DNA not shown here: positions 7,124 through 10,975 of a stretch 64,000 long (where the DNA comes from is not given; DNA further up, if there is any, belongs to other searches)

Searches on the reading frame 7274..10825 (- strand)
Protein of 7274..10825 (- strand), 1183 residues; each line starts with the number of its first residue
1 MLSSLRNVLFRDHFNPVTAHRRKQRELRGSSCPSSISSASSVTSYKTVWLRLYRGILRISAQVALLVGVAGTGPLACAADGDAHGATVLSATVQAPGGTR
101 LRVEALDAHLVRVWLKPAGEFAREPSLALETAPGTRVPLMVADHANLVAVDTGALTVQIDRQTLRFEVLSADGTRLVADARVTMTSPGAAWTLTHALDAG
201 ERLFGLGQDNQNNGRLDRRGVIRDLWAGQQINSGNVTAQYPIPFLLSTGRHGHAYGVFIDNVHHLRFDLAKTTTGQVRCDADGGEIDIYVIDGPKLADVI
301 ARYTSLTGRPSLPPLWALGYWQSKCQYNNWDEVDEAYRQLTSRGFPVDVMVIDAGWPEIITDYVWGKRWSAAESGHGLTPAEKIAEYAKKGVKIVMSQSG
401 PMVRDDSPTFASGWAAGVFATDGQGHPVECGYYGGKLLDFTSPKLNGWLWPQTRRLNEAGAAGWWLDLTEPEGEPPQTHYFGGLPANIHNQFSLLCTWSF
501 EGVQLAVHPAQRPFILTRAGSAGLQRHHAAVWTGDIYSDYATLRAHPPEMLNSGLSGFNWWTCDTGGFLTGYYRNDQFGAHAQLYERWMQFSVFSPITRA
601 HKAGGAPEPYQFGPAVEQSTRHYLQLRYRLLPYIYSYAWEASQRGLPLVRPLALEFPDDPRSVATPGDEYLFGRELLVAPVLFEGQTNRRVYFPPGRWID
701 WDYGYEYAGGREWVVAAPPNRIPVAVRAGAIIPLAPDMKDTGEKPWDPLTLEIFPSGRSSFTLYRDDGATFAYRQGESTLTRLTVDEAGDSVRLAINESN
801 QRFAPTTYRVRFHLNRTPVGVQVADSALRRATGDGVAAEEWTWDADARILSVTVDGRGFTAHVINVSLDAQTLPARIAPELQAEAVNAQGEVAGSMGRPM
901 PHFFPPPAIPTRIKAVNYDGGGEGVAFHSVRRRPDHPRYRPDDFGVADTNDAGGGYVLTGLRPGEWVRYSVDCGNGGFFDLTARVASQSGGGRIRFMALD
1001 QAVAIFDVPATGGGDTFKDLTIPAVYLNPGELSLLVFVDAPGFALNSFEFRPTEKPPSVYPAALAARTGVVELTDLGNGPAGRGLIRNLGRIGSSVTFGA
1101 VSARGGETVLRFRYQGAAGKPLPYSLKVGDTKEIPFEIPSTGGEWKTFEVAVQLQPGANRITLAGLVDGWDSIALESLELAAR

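Call 79: search_protein_families(library=pfam, proteins=[window:7274-10825:-], max_evalue=0.00001)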
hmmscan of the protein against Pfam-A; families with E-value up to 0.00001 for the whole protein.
window:7274-10825:- (1183 aa): 6 families
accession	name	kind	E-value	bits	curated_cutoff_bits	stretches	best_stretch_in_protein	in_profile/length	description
PF01055.32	Glyco_hydro_31_2nd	-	1.1e-73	248.9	23.5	1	310-636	1-327/328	Glycosyl hydrolases family 31 TIM-barrel domain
PF21365.3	Glyco_hydro_31_3rd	-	4.9e-24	85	24.4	1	645-732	1-87/87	Glycosyl hydrolase family 31 C-terminal domain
PF17137.9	DUF5110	-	2.7e-16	59.8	27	1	748-813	1-69/71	Domain of unknown function (DUF5110)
PF13802.12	Gal_mutarotas_2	-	2e-14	54.7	27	1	101-268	2-184/184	Glycosyl hydrolase 31 N-terminal galactose mutarotase-like domain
PF03422.21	CBM_6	-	1.5e-11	45.1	28.9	1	948-1050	15-123/125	Carbohydrate binding module (family 6)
PF18099.7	CBM_35_2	-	1.5e-08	35.2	23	1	944-1021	5-82/112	Carbohydrate binding module (family 35)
